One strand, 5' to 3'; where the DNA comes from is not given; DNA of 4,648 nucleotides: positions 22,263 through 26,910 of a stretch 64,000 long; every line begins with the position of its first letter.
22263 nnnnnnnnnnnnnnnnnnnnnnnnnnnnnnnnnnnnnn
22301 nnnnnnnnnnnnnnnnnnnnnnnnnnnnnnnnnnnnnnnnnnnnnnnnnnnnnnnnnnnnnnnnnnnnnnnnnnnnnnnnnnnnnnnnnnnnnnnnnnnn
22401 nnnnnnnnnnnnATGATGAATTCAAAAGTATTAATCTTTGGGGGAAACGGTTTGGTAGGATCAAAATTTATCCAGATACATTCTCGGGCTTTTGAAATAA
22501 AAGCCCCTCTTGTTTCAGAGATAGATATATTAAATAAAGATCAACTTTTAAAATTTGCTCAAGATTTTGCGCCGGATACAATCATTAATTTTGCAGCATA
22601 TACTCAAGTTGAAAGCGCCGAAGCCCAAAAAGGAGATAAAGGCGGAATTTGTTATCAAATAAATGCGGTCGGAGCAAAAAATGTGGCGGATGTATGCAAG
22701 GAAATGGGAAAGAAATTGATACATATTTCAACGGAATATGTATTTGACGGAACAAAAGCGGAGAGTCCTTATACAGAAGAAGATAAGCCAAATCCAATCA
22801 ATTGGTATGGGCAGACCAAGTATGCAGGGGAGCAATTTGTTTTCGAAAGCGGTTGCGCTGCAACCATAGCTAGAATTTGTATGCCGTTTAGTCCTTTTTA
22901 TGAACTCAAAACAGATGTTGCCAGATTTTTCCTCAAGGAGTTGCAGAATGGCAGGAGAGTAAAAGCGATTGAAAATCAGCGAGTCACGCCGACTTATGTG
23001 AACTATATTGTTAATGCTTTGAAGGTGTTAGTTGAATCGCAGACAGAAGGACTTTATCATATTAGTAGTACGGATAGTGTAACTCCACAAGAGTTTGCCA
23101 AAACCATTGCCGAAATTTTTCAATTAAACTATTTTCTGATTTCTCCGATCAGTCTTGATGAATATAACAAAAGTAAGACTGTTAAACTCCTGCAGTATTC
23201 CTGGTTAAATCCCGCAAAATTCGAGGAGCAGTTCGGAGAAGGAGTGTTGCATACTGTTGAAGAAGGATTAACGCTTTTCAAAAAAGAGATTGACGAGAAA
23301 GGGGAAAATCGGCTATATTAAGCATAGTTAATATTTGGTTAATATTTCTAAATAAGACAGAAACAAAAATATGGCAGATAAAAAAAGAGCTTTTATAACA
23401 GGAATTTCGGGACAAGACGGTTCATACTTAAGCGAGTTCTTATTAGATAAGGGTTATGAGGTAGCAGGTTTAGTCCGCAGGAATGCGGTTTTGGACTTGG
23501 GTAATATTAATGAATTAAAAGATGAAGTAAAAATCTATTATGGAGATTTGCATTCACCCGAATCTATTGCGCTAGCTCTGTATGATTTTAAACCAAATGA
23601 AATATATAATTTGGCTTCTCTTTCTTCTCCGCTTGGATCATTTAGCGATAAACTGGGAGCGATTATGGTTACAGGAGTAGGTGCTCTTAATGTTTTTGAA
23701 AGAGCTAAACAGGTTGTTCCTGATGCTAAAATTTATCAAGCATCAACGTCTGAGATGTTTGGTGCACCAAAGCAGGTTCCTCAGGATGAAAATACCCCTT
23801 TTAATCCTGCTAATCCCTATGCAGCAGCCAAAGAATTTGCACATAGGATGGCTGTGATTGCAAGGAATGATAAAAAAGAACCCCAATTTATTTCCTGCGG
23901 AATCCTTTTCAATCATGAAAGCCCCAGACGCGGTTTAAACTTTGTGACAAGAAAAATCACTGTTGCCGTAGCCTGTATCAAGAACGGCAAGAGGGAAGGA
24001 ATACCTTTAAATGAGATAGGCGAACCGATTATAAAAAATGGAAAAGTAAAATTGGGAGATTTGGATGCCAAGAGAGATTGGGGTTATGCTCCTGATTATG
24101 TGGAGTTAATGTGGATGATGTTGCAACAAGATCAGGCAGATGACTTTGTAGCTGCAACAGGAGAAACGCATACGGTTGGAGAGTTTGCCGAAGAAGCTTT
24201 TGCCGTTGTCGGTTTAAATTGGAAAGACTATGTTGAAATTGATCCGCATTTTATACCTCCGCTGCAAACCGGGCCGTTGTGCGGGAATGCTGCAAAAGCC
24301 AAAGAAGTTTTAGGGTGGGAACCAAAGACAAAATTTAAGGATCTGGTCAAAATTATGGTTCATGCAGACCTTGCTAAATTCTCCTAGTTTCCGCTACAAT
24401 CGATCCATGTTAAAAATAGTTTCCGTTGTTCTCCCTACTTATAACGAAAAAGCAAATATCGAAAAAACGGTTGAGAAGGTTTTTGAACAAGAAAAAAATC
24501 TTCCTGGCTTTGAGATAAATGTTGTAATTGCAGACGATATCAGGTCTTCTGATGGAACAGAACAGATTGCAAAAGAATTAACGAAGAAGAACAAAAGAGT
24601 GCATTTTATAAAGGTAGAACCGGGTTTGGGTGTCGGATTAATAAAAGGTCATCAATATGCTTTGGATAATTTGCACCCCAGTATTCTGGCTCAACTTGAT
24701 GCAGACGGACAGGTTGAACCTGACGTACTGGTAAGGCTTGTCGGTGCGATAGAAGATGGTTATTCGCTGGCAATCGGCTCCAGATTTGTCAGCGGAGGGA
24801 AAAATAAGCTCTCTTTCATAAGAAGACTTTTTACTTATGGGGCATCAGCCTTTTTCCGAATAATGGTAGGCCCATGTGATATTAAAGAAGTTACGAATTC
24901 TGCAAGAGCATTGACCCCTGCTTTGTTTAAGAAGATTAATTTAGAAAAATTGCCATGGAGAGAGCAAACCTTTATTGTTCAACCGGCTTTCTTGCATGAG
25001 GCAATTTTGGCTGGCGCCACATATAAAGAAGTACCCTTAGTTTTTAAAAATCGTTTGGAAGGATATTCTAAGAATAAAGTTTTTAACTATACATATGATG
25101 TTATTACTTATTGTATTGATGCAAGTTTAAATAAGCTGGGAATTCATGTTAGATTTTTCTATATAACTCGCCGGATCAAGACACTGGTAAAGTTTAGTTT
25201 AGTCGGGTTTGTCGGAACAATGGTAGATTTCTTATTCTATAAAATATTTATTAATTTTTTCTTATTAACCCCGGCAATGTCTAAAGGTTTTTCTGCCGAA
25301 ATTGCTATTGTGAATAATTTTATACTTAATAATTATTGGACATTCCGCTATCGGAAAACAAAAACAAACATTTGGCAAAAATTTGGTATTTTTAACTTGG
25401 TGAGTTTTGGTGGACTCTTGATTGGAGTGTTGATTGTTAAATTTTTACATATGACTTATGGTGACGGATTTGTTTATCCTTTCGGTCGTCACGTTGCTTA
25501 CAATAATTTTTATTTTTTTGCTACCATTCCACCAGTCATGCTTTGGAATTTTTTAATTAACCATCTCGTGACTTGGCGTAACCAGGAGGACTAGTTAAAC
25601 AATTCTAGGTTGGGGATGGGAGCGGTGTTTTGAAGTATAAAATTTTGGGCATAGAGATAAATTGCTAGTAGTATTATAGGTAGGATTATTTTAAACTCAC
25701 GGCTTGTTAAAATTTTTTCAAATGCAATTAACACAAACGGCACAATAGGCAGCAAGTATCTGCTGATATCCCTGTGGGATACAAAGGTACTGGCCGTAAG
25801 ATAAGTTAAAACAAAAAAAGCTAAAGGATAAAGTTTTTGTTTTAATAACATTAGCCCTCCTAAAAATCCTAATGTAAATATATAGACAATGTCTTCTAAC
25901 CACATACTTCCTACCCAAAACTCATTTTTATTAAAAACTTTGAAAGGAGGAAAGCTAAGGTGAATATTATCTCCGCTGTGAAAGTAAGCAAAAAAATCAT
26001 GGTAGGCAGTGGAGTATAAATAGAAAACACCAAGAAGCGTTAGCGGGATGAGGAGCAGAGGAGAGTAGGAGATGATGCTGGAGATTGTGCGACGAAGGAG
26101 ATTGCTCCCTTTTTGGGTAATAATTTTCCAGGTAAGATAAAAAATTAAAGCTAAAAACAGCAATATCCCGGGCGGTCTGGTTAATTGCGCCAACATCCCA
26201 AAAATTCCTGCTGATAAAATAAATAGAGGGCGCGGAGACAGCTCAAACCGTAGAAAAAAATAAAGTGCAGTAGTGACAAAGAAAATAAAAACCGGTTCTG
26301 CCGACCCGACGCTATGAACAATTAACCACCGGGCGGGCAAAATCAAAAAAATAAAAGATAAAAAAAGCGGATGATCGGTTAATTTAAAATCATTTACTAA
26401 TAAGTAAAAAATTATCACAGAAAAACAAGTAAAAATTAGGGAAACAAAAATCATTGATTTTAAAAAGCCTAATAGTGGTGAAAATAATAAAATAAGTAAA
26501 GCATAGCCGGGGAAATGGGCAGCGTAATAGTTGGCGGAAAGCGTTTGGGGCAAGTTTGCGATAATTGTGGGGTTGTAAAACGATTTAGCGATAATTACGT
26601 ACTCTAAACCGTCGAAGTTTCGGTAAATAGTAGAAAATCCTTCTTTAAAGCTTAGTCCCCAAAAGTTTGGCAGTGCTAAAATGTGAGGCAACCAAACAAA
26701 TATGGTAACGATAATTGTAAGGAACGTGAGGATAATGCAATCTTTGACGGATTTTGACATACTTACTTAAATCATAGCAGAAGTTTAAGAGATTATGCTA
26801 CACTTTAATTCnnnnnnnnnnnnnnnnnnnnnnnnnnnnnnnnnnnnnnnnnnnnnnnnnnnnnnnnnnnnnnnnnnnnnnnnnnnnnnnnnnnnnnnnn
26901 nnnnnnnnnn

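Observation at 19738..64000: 44-kb extracytoplasmic glycosylation super-locus with ~22 GT-C transferases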

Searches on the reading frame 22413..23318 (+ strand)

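Call 3: search_protein_families(library=pfam, proteins=[window:22413-23318:+], max_evalue=0.001)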
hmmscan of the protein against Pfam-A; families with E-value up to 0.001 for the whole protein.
window:22413-23318:+ (302 aa): 6 families
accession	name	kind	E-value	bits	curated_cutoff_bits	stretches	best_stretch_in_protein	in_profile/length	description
PF04321.23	RmlD_sub_bind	-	2.7e-59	201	27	1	5-276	2-269/287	RmlD substrate binding domain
PF01370.27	Epimerase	-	2.7e-19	70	20.9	1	7-202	2-220/240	NAD dependent epimerase/dehydratase family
PF16363.11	GDP_Man_Dehyd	-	1.5e-12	48.1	27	1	35-147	57-168/332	GDP-mannose 4,6 dehydratase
PF07993.18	NAD_binding_4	-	7e-08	32.4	20.1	1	56-157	91-206/258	Male sterility protein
PF02719.21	Polysacc_synt_2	-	1.2e-07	31.6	20.2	1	37-146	61-152/293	Polysaccharide biosynthesis protein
PF01073.25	3Beta_HSD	-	2.7e-06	27.1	22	1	30-146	47-160/280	3-beta hydroxysteroid dehydrogenase/isomerase family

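Call 42: search_protein_families(library=ncbifam, proteins=[window:22413-23318:+], max_evalue=1e-10)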
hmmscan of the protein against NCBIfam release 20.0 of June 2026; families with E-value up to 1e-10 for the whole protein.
window:22413-23318:+ (302 aa): 4 families
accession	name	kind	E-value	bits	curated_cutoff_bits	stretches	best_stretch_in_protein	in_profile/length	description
TIGR01214.1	rmlD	equivalog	1.3e-60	205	224.05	1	5-281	1-273/285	dTDP-4-dehydrorhamnose reductase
NF007440.0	PRK09987.1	equivalog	4.1e-21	75.5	308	1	38-234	39-232/299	dTDP-4-dehydrorhamnose reductase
TIGR01181.1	dTDP_gluc_dehyt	equivalog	5.4e-12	45.4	365.1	1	36-286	56-304/321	dTDP-glucose 4,6-dehydratase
TIGR01179.1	galE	equivalog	1.9e-11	43.4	262.3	0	33-143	50-156/332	UDP-glucose 4-epimerase GalE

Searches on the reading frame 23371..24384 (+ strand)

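Call 3: search_protein_families(library=pfam, proteins=[window:23371-24384:+], max_evalue=0.001)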
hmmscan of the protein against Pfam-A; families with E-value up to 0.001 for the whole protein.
window:23371-24384:+ (338 aa): 3 families
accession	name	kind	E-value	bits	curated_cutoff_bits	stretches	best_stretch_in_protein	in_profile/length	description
PF16363.11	GDP_Man_Dehyd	-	3.9e-97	326.1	27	1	8-329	1-332/332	GDP-mannose 4,6 dehydratase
PF01370.27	Epimerase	-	2.2e-48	165.2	20.9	1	8-257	2-235/240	NAD dependent epimerase/dehydratase family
PF04321.23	RmlD_sub_bind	-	4.6e-06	26.3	27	1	8-155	4-130/287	RmlD substrate binding domain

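Call 42: search_protein_families(library=ncbifam, proteins=[window:23371-24384:+], max_evalue=1e-10)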
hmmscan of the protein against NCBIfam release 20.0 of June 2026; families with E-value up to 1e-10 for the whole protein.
window:23371-24384:+ (338 aa): 3 families
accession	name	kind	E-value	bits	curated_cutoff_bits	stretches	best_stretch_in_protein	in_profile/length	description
TIGR01472.1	gmd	equivalog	1.1e-94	317.5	415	1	5-335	1-340/342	GDP-mannose 4,6-dehydratase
TIGR04180.1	EDH_00030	hypoth_equivalog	1.1e-24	87.1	475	1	8-320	2-296/297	NAD-dependent 4,6-dehydratase LegB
TIGR02622.1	CDP_4_6_dhtase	equivalog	6.7e-12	45.2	278.45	0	4-118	4-121/352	CDP-glucose 4,6-dehydratase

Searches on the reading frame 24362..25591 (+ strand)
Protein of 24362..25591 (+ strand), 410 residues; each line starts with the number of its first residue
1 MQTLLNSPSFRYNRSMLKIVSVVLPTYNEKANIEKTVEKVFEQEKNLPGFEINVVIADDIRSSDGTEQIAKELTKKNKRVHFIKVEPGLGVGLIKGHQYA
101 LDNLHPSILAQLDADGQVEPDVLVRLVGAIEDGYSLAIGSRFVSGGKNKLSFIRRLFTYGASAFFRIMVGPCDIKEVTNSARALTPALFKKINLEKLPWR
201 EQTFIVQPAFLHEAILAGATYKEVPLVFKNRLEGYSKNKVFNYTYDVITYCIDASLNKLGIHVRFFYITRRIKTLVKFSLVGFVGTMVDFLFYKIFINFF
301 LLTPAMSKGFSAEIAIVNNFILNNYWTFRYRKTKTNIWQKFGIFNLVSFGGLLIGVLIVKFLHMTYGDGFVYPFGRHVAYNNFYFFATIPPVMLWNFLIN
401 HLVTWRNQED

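Call 3: search_protein_families(library=pfam, proteins=[window:24362-25591:+], max_evalue=0.001)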
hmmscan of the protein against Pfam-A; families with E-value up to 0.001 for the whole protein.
window:24362-25591:+ (410 aa): 3 families
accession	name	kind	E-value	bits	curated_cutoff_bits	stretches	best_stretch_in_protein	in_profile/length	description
PF00535.33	Glycos_transf_2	-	1.3e-23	84.3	23.3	1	21-157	1-131/168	Glycosyl transferase family 2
PF04138.20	GtrA_DPMS_TM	-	3.9e-18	66.2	26.1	1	277-405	1-117/117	GtrA/DPMS, transmembrane domain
PF13641.12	Glyco_tranf_2_3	-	5.1e-06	27.1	27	1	20-159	3-141/230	Glycosyltransferase like family 2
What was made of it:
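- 24362..25594 (+): GT2 fused to a GtrA/DPMS-type 4-TM domain; candidate polyprenyl-phosphate hexose synthase. PF00535 84 bits plus PF04138 66 bits (call 3).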

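Call 23: search_protein_families(library=ncbifam, proteins=[window:24362-25591:+], max_evalue=0.01)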
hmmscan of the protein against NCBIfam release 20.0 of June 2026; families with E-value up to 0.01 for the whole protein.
window:24362-25591:+ (410 aa): 18 families
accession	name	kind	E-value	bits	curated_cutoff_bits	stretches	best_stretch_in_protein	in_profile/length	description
NF047588.1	GlcsyltransPgfSStrep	equivalog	1.5e-12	47.3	500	1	20-163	3-143/308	glycosyltransferase PgfS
NF050050.1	ProtGlycPglI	equivalog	1.4e-11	44.4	500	1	19-143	3-121/306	GalNAc(5)-diNAcBac-PP-undecaprenol beta-1,3-glucosyltransferase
TIGR04182.1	glyco_TIGR04182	equivalog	2.1e-11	43.8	325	1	20-237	2-200/293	S-layer glycoprotein N-glycosyltransferase AglJ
TIGR03937.1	PgaC_IcaA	equivalog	8.6e-10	38.1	422.3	1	14-132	41-152/407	poly-beta-1,6-N-acetyl-D-glucosamine synthase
NF047683.1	TeichurnBiosyTuaG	equivalog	1.3e-09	38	400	1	18-126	6-107/252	teichuronic acid biosynthesis protein TuaG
NF045692.1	OglycostaseCruG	equivalog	8.1e-08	31.6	600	1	14-136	37-159/386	2'-O-glycosyltransferase CruG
NF041391.1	DPhHxTase_Halo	equivalog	8.4e-07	28.2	375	1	26-232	3-187/213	dolichyl-phosphate hexose transferase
TIGR04283.1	glyco_like_mftF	equivalog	8.7e-07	28.7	182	1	20-136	1-104/221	TIGR04283 family arsenosugar biosynthesis glycosyltransferase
NF058614.1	PPMAGASynPpgS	equivalog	8.9e-07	28.5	370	1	21-157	3-131/226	polyprenyl-phospho-N-acetylgalactosaminyl synthase PpgS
NF007986.1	PRK10714.1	equivalog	1.1e-06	27.9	529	1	16-138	4-123/316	undecaprenyl-phosphate 4-deoxy-4-formamido-L-arabinose transferase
TIGR03469.1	HpnB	hypoth_equivalog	4.3e-06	26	379.25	1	18-86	44-111/386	hopene-associated glycosyltransferase HpnB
NF041875.1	EPS_EpsD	equivalog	4.6e-06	26.3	370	1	20-125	1-99/325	exopolysaccharide biosynthesis glycosyltransferase EpsD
NF038299.1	EPS_HpsN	equivalog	7e-06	25.2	425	1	19-125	2-101/317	hormogonium polysaccharide biosynthesis glycosyltransferase HpsN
TIGR04242.1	nodulat_NodC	equivalog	1.7e-05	24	550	1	16-133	46-159/395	chitooligosaccharide synthase NodC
NF010496.0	PRK13915.1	equivalog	3.5e-05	23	262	1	18-128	31-140/307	glucosyl-3-phosphoglycerate synthase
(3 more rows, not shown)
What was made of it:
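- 24362..25594 (+): Best NCBIfam relatives are PgfS, PglI, AglJ, Dol-P hexose transferase and PpgS, all below cut-off (call 23).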

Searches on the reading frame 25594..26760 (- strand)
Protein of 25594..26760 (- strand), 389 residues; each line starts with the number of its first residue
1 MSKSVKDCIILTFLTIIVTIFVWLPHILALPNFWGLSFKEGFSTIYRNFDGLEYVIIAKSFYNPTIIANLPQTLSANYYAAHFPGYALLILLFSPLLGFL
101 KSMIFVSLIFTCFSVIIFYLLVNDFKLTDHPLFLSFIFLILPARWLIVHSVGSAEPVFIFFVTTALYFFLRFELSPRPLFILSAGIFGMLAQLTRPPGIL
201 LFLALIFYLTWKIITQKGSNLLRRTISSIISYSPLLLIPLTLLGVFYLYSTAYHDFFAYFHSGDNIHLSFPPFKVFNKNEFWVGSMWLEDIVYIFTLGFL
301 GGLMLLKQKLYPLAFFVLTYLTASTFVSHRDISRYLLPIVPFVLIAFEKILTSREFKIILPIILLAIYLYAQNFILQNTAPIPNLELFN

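Call 3: search_protein_families(library=pfam, proteins=[window:25594-26760:-], max_evalue=0.001)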
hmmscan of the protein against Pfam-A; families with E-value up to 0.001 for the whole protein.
window:25594-26760:- (389 aa): 0 families

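Call 12: search_protein_families(library=pfam, proteins=[window:25594-26760:-], max_evalue=10)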
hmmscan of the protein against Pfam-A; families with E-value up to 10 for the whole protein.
window:25594-26760:- (389 aa): 1 family
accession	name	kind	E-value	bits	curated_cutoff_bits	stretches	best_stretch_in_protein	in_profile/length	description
PF13231.12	PMT_2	-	0.0038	17.9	26.1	1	84-213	4-137/160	Dolichyl-phosphate-mannose-protein mannosyltransferase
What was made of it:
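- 25591..26760 (-): Short (389 aa, about 12 TM) GT-C of PMT_2 type. Own Pfam hit is weak (E 0.004, call 12).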

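Call 23: search_protein_families(library=ncbifam, proteins=[window:25594-26760:-], max_evalue=0.01)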
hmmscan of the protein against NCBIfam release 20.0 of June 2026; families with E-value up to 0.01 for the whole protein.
window:25594-26760:- (389 aa): 0 families

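Call 54: find_homologous_proteins(query=window:25594-26760:-, max_evalue=0.001)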
Query window:25594-26760:- (389 aa): 1779 proteins with E <= 0.001 among 8000 candidates; the best 120 are listed.
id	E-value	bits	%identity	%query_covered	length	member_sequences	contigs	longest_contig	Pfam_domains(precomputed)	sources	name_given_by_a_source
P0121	1.9e-245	832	100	100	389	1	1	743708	-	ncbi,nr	ncbi:MAG: hypothetical protein PHE48_01735 [Candidatus Daviesbacteria bacterium]|nr:hypothetical pro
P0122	1.3e-213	728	86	100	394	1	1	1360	-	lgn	-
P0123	1.2e-208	711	87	97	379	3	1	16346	-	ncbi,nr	ncbi:glycosyltransferase family 39 protein, partial [Patescibacteria group bacterium]|nr:glycosyltra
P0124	1.2e-207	708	85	100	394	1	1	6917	-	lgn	-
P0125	1.7e-203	694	83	100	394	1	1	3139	-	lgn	-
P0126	5.5e-185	633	74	100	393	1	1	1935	-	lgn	-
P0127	5.3e-184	630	74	100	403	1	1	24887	-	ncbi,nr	ncbi:hypothetical protein HY385_02375 [Candidatus Daviesbacteria bacterium]|nr:hypothetical protein 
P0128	2.9e-177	608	71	100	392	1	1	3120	-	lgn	-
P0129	3.0e-177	608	72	100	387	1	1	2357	-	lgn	-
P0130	3.6e-177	608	72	100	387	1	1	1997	-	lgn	-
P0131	3.6e-176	604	71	100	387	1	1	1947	-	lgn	-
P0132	4.7e-176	604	73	100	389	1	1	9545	-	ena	-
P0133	1.0e-175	603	71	100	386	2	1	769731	-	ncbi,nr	ncbi:glycosyltransferase family 39 protein [Candidatus Daviesbacteria bacterium]|nr:glycosyltransfer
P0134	4.8e-175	601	72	100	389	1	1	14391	-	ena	-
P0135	8.0e-175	600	69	100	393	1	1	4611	-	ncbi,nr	ncbi:MAG: glycosyltransferase family 39 protein [Candidatus Daviesbacteria bacterium]|nr:glycosyltra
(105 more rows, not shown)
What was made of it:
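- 25591..26760 (-): Orthologs 66-87% identical carry precomputed PMT_2/PMT hits and the NCBI name 'glycosyltransferase family 39' (call 54).
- Checked: 25591(-): orthologs carry PMT_2/PMT hits and the NCBI name 'GT family 39' (call 54).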

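Call 78: find_encoding_contigs(protein=P0133, flank=10000, max_places=1)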
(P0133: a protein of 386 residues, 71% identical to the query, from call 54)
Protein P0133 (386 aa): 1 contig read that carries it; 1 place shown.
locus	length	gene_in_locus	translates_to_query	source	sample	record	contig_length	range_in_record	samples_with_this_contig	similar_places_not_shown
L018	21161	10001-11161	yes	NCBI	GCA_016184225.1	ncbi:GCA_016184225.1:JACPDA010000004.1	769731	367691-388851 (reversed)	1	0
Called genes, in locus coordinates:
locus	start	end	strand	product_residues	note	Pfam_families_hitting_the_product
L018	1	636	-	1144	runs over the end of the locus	-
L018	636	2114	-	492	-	PF01943:Polysacc_synt, PF13440:Polysacc_synt_3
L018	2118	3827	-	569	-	PF10131:PTPS_related (weak)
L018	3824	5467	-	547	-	PF10131:PTPS_related, PF13231:PMT_2 (weak)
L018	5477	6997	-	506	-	PF02366:PMT (weak), PF13231:PMT_2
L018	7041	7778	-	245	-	PF00535:Glycos_transf_2, PF10111:Glyco_tranf_2_2, PF13641:Glyco_tranf_2_3 (weak)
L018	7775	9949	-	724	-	PF00535:Glycos_transf_2, PF13641:Glyco_tranf_2_3 (faint), PF13231:PMT_2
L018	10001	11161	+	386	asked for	-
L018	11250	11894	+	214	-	PF01797:Y1_Tnp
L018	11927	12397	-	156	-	PF00293:NUDIX, PF14815:NUDIX_4 (weak)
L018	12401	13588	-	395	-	PF00535:Glycos_transf_2, PF04138:GtrA_DPMS_TM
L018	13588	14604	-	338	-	PF01370:Epimerase, PF04321:RmlD_sub_bind (weak), PF16363:GDP_Man_Dehyd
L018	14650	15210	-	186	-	PF00908:dTDP_sugar_isom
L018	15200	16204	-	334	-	PF01073:3Beta_HSD, PF01370:Epimerase, PF02719:Polysacc_synt_2, PF04321:RmlD_sub_bind, PF07993:NAD_binding_4, PF13460:NAD_binding_10, PF16363:GDP_Man_Dehyd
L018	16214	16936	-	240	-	PF00483:NTP_transferase, PF12804:NTP_transf_3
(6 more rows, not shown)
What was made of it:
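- An IS200-type transposase sits inside the locus of a relative (call 78).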
